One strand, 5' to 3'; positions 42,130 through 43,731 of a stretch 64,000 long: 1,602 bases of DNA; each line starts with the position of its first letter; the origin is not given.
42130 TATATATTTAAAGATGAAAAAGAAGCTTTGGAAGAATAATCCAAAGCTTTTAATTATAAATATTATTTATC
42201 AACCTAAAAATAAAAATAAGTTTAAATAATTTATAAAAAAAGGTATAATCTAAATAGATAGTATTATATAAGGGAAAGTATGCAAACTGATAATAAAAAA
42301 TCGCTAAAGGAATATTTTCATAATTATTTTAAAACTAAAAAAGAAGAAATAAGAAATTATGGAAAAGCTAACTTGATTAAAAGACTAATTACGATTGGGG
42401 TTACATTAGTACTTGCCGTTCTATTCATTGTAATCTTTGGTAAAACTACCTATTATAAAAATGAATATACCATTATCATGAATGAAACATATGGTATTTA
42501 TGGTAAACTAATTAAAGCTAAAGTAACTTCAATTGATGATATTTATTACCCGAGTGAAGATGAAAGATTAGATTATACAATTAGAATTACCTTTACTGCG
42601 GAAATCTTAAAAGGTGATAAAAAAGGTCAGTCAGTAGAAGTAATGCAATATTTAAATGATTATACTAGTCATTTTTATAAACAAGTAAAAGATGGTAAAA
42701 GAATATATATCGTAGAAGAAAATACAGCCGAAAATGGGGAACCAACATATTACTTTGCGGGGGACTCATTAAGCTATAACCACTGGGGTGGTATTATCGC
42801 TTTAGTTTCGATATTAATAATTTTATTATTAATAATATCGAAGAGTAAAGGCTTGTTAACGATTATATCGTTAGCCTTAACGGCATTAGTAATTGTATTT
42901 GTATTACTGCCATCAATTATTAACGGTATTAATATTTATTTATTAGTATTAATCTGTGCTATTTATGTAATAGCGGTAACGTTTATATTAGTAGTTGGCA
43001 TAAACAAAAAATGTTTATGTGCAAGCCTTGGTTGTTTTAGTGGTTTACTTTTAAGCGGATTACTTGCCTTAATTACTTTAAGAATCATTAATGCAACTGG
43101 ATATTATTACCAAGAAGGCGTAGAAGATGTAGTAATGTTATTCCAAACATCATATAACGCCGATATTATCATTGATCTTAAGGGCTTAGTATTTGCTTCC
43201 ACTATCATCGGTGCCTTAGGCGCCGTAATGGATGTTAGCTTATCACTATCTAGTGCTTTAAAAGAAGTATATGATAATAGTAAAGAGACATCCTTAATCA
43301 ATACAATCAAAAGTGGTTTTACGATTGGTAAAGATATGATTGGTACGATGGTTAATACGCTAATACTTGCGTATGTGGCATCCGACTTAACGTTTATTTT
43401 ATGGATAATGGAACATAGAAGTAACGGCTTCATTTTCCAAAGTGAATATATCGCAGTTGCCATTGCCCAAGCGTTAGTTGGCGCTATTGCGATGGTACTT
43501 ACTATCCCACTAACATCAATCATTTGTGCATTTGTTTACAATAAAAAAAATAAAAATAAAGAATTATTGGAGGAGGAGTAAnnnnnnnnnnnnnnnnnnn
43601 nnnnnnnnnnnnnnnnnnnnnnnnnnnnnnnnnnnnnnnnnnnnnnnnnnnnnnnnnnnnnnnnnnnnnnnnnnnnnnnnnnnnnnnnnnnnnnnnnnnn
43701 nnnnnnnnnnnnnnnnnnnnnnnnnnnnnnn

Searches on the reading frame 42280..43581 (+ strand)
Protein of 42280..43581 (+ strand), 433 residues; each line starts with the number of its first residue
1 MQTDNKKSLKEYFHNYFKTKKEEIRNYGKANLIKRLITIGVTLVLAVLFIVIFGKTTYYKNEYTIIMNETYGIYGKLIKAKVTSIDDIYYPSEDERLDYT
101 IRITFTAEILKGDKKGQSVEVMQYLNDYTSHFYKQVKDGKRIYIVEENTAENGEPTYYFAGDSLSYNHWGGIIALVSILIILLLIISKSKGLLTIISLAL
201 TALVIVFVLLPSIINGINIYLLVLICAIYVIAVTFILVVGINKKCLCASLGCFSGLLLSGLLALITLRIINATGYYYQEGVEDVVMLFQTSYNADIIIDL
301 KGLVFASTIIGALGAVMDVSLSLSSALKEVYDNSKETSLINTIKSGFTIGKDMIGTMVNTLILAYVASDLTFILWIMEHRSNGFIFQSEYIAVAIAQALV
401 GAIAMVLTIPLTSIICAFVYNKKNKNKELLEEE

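Call 3: search_protein_families(library=pfam, proteins=[window:42280-43581:+], max_evalue=1)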
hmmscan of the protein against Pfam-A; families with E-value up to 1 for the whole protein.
window:42280-43581:+ (433 aa): 2 families
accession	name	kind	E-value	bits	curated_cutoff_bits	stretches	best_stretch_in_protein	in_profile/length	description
PF07907.16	YibE_F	-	3.3e-61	207.3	27.2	1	172-418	1-241/241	YibE/F-like protein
PF22004.1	SPAR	-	0.53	10.5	27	1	401-425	7-33/75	Small regulatory polypeptide of amino acid response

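Call 70: search_protein_families(library=ncbifam, proteins=[window:42280-43581:+], max_evalue=0.001)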
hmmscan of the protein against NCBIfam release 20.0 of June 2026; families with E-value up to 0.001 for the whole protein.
window:42280-43581:+ (433 aa): 0 families
